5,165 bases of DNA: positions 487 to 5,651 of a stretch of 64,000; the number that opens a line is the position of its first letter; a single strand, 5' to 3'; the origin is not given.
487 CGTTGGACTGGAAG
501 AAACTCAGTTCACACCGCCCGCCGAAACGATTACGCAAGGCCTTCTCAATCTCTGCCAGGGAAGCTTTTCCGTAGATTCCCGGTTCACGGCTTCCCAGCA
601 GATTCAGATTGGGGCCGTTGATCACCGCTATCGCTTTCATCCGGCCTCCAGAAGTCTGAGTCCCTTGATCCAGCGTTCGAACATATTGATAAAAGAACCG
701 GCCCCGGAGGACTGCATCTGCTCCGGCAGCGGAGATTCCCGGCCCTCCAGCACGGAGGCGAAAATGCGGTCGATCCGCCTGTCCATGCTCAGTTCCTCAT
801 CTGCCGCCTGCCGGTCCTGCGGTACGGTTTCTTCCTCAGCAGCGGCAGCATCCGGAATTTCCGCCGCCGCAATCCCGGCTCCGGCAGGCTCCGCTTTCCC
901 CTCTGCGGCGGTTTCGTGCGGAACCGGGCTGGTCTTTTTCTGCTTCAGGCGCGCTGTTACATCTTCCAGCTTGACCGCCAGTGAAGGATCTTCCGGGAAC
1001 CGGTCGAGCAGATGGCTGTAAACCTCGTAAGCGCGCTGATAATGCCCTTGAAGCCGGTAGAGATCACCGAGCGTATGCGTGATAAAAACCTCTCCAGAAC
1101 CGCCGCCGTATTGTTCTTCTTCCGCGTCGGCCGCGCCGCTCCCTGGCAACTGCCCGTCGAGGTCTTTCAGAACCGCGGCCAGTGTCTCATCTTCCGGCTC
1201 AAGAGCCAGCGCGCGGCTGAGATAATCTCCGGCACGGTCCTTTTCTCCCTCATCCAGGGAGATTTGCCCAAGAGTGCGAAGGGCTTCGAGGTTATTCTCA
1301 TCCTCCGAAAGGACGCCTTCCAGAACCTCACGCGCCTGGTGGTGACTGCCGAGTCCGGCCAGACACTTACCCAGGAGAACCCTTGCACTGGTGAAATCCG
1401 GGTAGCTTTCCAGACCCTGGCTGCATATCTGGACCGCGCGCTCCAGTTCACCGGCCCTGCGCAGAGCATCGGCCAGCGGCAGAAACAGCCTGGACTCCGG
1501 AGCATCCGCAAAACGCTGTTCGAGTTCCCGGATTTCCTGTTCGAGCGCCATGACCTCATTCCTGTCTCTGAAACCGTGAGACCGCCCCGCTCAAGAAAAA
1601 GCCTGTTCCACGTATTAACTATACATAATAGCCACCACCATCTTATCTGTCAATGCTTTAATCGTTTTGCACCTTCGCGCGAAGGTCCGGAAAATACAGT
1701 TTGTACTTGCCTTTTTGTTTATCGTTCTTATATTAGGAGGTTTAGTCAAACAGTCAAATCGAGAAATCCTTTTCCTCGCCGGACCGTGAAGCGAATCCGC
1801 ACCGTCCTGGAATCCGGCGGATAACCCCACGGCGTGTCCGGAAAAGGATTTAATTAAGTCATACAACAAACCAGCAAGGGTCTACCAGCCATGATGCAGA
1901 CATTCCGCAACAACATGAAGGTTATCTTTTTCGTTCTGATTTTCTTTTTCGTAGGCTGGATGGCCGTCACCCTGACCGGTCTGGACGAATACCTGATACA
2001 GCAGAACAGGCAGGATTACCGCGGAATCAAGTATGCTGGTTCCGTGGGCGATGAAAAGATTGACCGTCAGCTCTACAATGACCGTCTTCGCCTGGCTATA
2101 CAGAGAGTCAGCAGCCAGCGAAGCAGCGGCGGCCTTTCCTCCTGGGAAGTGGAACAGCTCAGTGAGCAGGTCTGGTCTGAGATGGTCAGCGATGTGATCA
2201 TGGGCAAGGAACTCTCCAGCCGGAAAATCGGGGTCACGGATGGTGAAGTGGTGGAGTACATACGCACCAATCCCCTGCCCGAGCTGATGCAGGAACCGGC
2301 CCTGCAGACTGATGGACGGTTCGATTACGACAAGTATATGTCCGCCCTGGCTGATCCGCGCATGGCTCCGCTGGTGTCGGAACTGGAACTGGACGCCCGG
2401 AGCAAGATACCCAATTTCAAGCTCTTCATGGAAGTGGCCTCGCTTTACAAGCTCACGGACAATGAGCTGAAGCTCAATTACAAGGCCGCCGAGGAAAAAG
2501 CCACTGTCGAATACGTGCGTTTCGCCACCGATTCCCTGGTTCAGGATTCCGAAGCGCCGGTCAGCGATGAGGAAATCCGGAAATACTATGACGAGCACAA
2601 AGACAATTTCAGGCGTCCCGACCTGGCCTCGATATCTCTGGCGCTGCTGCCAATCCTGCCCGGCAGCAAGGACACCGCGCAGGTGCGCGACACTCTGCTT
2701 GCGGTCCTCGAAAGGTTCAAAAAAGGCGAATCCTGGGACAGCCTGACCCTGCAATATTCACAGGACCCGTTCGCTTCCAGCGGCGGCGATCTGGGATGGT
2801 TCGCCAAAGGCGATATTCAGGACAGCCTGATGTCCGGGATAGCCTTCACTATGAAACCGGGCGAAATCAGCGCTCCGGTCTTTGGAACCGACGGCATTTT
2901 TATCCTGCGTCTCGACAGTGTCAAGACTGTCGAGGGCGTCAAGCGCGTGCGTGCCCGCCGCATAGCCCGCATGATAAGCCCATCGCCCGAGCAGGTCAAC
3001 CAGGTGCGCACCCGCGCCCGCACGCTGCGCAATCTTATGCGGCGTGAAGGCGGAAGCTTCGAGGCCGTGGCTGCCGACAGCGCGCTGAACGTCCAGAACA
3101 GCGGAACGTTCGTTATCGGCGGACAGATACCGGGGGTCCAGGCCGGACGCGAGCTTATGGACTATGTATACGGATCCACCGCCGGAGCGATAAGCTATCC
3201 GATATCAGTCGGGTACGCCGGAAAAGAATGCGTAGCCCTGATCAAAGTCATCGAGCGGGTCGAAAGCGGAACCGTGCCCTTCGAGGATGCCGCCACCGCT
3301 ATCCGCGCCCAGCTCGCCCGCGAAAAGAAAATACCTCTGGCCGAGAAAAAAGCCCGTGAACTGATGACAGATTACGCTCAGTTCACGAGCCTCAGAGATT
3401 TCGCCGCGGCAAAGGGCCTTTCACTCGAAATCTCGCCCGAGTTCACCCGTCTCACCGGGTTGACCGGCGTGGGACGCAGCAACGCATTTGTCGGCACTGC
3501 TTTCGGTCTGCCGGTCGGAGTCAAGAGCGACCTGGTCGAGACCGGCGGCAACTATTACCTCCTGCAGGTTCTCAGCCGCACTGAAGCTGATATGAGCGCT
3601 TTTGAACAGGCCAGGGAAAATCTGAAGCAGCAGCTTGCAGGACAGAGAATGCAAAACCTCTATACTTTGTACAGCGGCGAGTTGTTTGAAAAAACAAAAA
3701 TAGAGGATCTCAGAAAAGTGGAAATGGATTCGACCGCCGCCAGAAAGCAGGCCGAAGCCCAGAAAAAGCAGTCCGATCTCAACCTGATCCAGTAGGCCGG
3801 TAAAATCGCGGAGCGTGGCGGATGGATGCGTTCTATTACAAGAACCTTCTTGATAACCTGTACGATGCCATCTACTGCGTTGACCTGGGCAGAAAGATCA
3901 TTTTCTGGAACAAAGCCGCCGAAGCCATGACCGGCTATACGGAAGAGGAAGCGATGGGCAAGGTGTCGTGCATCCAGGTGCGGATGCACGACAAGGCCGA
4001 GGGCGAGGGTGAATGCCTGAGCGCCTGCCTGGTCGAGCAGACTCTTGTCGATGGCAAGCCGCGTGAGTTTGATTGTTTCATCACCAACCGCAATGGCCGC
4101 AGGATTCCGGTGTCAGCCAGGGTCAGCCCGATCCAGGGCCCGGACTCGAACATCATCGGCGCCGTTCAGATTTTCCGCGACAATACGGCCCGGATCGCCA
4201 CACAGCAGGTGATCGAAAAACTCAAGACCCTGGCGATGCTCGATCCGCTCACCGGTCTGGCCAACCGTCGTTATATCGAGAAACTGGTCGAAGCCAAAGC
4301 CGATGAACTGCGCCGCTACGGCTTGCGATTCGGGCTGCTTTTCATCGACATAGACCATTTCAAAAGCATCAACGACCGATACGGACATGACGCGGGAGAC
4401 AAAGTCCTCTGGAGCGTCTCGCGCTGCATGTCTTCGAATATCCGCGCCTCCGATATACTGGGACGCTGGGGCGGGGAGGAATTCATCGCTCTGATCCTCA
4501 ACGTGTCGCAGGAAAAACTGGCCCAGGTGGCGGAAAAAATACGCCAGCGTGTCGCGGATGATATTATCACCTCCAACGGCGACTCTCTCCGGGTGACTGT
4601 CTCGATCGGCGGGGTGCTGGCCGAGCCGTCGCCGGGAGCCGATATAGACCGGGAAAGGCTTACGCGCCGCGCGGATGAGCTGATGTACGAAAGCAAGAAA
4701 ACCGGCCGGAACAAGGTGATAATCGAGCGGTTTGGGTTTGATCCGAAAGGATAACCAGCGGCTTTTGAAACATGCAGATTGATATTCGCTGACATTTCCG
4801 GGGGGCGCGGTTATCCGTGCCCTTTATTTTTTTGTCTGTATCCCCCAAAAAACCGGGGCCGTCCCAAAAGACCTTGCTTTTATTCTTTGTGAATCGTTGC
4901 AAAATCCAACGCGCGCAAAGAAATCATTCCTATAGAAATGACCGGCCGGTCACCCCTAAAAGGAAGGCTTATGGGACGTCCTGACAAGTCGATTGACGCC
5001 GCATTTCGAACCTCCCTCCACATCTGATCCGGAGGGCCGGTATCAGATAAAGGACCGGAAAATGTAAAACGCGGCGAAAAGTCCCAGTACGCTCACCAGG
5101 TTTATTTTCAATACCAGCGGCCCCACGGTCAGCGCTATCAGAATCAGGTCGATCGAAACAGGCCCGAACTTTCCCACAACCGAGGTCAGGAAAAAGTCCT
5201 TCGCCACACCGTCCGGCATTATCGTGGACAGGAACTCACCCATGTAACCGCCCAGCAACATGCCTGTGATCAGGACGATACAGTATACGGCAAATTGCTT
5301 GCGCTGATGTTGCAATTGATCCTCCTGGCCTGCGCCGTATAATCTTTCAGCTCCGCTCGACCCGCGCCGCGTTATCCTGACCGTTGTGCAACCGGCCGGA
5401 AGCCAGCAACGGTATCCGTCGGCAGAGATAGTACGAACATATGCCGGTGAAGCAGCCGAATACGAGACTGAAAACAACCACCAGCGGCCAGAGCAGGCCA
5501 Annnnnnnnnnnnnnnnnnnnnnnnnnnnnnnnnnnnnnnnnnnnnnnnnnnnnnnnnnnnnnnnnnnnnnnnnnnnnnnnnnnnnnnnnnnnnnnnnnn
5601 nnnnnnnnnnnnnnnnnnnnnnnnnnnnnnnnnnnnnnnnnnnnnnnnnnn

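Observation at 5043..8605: Operon resembling the core of the Listeria flavin-based extracellular electron transfer locus, in a diderm bacterium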

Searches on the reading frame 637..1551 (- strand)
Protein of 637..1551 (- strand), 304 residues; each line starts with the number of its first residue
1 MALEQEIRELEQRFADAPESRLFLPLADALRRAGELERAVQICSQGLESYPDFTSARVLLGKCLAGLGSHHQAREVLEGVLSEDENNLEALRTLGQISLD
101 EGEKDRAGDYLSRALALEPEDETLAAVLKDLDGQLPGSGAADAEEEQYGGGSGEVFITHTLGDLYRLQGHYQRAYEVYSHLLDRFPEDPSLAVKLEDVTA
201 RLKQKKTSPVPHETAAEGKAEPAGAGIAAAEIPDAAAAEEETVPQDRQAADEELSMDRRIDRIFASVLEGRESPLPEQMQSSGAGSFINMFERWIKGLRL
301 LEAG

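Call 18: search_protein_families(library=pfam, proteins=[window:637-1551:-], max_evalue=0.01)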
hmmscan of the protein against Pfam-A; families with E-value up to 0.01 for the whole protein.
window:637-1551:- (304 aa): 19 families
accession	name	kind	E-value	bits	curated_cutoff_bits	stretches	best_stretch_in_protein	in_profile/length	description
PF13428.12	TPR_14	-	5.9e-18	64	23.5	3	24-62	5-43/44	Tetratricopeptide repeat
PF14559.12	TPR_19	-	1.3e-16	61.1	25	2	67-128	4-65/68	Tetratricopeptide repeat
PF07719.23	TPR_2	-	7.6e-16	57.3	27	2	89-121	2-34/34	Tetratricopeptide repeat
PF13181.12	TPR_8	-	6.5e-12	45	25.7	0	93-120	6-33/34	Tetratricopeptide repeat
PF12895.13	ANAPC3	-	7.4e-11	42.6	27.2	1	19-79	24-81/82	Anaphase-promoting complex, cyclosome, subunit 3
PF13174.12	TPR_6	-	1.5e-09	38.3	26.3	0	161-187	6-32/33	Tetratricopeptide repeat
PF13432.12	TPR_16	-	2.2e-09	38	32.7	2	25-84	2-61/65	Tetratricopeptide repeat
PF00515.34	TPR_1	-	3.1e-08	33.5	27.8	0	89-121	2-34/34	Tetratricopeptide repeat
PF13424.12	TPR_12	-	1.5e-07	32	30.1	0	145-185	34-75/77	Tetratricopeptide repeat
PF13176.12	TPR_7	-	3.2e-07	30.4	27.9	0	161-182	5-26/36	Tetratricopeptide repeat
PF13431.12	TPR_17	-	8.4e-06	26.1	24.4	0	43-75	2-34/34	Tetratricopeptide repeat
PF23914.1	TPR_CcmH_CycH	-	2.3e-05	24.7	42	1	34-122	64-155/158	Cytochrome c-type biogenesis protein H TPR domain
PF07721.20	TPR_4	-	0.0002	22.1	27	0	56-78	3-25/26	Tetratricopeptide repeat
PF13371.12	TPR_9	-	0.00025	21.4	35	0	31-89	6-64/73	Tetratricopeptide repeat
PF03704.23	BTAD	-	0.0021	18.9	22.1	1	27-126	13-100/146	Bacterial transcriptional activator domain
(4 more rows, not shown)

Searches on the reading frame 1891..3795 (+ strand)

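Call 18: search_protein_families(library=pfam, proteins=[window:1891-3795:+], max_evalue=0.01)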
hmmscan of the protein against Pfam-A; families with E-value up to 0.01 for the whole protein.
window:1891-3795:+ (634 aa): 5 families
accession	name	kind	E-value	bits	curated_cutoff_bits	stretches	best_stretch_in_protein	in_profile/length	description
PF13145.12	Rotamase_2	-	5.6e-23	82.5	27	2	224-345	1-109/121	PPIC-type PPIASE domain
PF13623.11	SurA_N_2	-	6.8e-19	68.6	28.5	1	2-153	1-145/145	SurA-like N-terminal domain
PF13624.11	SurA_N_3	-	1.5e-17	64.3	27.2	1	1-160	1-145/162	SurA-like N-terminal domain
PF00639.27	Rotamase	-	9e-17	62.3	21.7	1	258-342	11-96/97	PPIC-type PPIASE domain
PF13616.12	Rotamase_3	-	1.7e-11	45.1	22.5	1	229-341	3-112/116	PPIC-type PPIASE domain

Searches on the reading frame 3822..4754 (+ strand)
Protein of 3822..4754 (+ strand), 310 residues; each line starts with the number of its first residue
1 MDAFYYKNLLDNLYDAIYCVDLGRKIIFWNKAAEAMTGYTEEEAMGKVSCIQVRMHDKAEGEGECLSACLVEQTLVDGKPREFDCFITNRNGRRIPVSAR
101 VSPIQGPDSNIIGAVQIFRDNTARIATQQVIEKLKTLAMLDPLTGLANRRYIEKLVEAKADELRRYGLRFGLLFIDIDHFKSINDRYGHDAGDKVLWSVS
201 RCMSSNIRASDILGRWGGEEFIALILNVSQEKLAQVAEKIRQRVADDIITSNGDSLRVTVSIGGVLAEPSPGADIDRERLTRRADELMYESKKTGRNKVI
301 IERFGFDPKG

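Call 18: search_protein_families(library=pfam, proteins=[window:3822-4754:+], max_evalue=0.01)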
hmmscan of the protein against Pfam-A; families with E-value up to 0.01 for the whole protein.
window:3822-4754:+ (310 aa): 6 families
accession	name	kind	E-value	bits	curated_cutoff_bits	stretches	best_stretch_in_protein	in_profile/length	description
PF00990.26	GGDEF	-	3e-45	154.3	23.8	1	138-298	1-161/161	Diguanylate cyclase, GGDEF domain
PF00989.32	PAS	-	5.5e-15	55.8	22.6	1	6-120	3-112/113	PAS fold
PF13426.13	PAS_9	-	9.2e-12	45.6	27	1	16-122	3-102/103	PAS domain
PF08448.16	PAS_4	-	1.6e-09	38.4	23.1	1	10-124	1-108/110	PAS fold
PF13188.13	PAS_8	-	5.8e-09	36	21.8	1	6-45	3-43/65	PAS domain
PF08447.18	PAS_3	-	7.3e-06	26.6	25.6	1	26-113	1-84/89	PAS fold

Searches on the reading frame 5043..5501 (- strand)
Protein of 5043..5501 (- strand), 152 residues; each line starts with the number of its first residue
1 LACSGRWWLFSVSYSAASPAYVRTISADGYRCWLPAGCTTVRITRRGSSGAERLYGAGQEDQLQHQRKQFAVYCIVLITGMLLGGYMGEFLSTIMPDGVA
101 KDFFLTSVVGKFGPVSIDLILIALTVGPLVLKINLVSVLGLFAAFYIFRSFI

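Call 3: search_protein_families(library=pfam, proteins=[window:5043-5501:-], max_evalue=0.01)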
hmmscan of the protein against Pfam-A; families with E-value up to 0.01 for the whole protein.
window:5043-5501:- (152 aa): 1 family
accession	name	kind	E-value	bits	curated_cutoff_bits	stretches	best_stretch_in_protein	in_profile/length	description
PF14209.11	DUF4321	-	5.4e-07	29.8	27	1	105-148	5-48/48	Domain of unknown function (DUF4321)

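Call 4: search_protein_families(library=ncbifam, proteins=[window:5043-5501:-], max_evalue=0.01)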
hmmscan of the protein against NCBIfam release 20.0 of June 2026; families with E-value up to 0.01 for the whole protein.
window:5043-5501:- (152 aa): 0 families
